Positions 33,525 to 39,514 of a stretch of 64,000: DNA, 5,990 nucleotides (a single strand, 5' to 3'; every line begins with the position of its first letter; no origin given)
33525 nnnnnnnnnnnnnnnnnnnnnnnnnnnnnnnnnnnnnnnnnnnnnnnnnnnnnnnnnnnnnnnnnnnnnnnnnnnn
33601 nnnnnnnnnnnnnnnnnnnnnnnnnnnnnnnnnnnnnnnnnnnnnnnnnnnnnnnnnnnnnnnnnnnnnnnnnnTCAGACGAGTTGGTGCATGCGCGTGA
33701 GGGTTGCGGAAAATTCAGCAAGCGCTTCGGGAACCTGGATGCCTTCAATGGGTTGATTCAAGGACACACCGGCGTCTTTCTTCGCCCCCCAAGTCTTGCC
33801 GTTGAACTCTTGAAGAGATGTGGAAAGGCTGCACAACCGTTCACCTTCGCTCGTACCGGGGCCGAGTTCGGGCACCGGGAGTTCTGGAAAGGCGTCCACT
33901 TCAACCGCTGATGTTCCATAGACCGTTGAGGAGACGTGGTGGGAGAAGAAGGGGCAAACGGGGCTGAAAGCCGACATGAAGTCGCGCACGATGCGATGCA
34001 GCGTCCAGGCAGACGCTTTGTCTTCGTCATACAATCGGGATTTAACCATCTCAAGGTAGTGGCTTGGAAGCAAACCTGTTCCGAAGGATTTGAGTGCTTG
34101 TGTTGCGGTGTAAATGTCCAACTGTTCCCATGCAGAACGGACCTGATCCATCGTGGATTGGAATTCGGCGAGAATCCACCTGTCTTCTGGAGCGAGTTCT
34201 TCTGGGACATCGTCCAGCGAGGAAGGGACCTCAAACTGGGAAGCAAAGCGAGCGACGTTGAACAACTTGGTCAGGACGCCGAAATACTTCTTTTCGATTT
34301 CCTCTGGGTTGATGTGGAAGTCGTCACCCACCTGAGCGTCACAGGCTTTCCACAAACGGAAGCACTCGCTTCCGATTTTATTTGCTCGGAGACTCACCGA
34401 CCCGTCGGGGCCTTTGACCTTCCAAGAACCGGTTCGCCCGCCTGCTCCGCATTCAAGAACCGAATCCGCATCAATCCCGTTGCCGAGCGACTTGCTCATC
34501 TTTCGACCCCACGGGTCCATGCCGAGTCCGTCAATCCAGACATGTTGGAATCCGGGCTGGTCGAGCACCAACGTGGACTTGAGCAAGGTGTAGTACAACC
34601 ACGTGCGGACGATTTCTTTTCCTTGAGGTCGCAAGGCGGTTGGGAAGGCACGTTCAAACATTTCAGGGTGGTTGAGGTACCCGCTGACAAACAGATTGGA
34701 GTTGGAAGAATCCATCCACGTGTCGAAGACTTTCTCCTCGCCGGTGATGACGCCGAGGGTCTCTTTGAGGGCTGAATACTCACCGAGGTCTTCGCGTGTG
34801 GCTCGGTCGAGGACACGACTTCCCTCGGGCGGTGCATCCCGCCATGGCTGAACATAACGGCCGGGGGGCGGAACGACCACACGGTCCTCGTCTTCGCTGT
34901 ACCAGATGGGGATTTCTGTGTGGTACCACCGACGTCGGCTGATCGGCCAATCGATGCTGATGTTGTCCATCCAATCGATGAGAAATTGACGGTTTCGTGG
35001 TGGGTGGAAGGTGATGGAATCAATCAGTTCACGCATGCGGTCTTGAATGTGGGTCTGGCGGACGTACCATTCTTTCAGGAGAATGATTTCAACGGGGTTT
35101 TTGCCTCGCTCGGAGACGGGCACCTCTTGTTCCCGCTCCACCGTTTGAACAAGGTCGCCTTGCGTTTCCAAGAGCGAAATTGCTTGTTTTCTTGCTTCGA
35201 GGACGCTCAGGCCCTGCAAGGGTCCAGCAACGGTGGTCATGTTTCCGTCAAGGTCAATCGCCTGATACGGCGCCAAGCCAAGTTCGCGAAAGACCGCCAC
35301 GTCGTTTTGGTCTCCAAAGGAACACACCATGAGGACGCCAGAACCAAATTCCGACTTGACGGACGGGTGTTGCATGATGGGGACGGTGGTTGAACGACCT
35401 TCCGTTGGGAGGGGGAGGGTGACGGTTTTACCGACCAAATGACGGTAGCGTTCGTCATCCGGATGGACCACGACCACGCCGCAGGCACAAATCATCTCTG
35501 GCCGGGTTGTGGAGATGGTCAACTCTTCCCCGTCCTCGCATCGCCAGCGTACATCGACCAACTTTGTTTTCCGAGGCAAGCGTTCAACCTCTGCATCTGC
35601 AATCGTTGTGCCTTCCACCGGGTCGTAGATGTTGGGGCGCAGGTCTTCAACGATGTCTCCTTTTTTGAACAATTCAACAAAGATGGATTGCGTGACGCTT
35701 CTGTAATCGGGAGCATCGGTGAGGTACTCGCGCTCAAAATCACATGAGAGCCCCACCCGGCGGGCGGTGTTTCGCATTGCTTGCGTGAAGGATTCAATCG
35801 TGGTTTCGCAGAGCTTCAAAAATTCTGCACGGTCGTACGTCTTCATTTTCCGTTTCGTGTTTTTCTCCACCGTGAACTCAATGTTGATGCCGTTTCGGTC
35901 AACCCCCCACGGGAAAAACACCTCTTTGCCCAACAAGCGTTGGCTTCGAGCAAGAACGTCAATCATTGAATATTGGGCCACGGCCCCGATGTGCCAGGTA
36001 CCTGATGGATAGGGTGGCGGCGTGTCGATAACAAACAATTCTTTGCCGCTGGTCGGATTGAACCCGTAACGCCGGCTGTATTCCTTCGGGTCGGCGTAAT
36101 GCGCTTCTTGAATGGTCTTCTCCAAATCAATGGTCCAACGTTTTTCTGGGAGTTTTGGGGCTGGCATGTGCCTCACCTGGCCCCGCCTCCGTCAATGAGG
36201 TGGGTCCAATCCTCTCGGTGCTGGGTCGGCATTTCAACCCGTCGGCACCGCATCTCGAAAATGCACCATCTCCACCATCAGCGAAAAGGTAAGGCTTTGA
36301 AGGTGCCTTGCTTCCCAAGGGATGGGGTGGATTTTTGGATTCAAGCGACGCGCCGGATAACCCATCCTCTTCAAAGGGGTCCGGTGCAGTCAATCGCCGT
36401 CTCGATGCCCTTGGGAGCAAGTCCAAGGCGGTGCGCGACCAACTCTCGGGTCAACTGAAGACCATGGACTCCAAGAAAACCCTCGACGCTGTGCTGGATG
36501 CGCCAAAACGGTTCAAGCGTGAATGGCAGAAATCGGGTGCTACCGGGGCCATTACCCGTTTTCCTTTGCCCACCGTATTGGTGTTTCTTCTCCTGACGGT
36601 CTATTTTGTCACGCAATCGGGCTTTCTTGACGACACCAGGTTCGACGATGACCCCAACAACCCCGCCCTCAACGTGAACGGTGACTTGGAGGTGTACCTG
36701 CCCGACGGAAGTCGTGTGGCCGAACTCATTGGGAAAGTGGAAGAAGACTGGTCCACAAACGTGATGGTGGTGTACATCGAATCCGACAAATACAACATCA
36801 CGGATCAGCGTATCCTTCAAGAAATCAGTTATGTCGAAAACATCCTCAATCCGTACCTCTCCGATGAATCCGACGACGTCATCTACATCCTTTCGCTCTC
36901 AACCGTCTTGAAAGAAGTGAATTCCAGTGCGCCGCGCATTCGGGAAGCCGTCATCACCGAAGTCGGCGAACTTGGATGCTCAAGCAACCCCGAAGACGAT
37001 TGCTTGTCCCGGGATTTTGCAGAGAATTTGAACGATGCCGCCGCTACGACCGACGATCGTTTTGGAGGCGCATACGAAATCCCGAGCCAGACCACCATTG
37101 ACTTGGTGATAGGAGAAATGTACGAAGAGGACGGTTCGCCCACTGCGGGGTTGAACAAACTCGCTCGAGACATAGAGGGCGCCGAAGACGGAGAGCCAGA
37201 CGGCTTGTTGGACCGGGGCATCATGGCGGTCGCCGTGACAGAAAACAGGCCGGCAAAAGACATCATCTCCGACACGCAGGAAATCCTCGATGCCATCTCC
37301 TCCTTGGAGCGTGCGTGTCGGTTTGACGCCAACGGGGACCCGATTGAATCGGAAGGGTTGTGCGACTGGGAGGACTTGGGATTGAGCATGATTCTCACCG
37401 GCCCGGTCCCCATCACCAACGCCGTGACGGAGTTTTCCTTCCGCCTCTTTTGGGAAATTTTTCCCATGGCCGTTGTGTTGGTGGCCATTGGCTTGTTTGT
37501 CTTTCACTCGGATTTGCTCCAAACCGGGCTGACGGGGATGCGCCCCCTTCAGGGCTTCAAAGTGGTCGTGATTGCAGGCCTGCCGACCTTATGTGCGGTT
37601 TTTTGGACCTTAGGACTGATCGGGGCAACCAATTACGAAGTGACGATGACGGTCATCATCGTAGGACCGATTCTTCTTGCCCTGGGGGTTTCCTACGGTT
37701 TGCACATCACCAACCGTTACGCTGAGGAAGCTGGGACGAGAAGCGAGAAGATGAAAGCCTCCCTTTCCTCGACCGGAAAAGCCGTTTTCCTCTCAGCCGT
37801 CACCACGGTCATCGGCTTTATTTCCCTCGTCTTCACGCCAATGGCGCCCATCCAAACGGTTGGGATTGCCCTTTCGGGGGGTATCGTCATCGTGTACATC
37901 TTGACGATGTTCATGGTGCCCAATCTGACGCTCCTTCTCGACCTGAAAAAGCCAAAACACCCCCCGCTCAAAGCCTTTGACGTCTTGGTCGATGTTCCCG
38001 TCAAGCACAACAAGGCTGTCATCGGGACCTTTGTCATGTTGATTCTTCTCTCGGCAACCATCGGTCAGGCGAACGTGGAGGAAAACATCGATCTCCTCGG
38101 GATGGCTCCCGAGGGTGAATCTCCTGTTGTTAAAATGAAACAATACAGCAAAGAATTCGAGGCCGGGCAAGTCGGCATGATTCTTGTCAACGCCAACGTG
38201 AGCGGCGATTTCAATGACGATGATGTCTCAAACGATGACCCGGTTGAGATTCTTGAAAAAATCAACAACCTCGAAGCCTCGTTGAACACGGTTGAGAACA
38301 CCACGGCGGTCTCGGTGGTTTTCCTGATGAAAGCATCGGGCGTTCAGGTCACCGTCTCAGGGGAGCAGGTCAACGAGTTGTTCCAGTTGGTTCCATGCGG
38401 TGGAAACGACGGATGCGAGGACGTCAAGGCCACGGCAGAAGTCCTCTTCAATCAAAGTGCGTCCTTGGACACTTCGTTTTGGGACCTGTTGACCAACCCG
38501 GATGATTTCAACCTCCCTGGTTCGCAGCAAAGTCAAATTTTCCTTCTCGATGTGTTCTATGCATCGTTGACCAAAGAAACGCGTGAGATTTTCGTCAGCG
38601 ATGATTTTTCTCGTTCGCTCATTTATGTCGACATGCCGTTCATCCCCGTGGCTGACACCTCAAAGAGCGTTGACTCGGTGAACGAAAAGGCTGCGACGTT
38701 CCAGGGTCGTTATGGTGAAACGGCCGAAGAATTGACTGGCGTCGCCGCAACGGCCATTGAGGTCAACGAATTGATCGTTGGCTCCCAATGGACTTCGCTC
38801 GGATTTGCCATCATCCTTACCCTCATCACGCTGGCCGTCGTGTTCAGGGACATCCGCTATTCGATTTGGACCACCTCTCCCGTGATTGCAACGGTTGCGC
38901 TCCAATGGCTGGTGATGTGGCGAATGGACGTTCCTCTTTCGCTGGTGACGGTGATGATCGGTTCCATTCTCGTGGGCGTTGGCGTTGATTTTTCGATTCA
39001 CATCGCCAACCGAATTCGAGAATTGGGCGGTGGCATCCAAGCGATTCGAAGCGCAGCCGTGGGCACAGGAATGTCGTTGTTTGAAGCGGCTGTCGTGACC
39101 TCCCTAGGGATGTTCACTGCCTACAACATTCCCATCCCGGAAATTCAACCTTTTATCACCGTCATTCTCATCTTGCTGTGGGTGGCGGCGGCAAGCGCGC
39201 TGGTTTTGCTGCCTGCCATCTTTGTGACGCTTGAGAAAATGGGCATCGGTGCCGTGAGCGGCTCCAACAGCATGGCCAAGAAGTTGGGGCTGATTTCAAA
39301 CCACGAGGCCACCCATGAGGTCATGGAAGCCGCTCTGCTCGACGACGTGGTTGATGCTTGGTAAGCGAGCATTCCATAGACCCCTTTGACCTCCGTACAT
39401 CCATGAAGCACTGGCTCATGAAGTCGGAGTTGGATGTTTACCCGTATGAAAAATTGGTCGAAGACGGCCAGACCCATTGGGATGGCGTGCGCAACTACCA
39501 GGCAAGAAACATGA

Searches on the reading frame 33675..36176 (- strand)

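Call 69: search_protein_families(library=pfam, proteins=[window:33675-36176:-], max_evalue=0.00001)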
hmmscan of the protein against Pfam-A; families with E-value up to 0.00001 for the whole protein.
window:33675-36176:- (833 aa): 3 families
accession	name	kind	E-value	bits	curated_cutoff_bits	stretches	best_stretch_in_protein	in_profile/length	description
PF00133.28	tRNA-synt_1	-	1.6e-71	241.7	22.7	1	42-621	19-412/414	tRNA synthetases class I (I, L, M and V)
PF08264.19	Anticodon_1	-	3.8e-18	66.2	25.1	1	665-811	1-145/148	Anticodon-binding domain of tRNA ligase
PF09334.17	tRNA-synt_1g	-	1.8e-16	60.3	20.1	1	49-198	2-136/391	tRNA synthetases class I (M)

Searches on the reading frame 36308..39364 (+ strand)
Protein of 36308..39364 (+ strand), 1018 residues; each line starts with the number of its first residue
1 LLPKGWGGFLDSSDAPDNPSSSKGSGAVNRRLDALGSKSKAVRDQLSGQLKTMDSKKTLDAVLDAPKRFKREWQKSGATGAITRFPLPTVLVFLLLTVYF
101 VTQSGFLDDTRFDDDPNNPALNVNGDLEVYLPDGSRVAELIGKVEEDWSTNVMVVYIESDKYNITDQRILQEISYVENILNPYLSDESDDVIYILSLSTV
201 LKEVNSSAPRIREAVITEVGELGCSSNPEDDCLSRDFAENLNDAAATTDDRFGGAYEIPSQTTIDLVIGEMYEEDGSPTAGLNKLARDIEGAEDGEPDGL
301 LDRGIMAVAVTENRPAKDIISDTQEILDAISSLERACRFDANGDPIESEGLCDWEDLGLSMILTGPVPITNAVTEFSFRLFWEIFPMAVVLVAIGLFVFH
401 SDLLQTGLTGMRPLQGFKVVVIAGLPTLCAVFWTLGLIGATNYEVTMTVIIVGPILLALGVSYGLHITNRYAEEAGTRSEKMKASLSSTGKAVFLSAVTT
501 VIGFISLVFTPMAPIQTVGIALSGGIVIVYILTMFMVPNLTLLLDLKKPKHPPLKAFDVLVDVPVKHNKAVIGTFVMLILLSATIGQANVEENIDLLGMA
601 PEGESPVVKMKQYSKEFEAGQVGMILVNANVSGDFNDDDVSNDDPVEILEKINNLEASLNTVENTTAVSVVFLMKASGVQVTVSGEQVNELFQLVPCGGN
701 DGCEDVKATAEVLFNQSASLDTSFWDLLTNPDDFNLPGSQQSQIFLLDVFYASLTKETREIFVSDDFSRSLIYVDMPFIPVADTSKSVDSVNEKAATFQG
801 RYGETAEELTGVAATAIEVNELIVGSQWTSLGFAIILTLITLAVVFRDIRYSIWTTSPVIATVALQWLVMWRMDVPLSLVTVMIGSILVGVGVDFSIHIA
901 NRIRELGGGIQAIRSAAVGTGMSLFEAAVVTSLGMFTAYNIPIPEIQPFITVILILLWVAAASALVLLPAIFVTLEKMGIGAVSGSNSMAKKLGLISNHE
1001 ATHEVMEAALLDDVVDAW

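Call 69: search_protein_families(library=pfam, proteins=[window:36308-39364:+], max_evalue=0.00001)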
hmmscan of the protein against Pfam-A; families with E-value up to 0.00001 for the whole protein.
window:36308-39364:+ (1018 aa): 2 families
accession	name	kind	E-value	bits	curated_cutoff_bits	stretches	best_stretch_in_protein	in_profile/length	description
PF03176.21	MMPL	-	4.8e-21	75.5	20.5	2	424-544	180-302/333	MMPL family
PF12349.14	Sterol-sensing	-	4.4e-06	27.1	22.3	1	422-537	11-129/153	Sterol-sensing domain of SREBP cleavage-activation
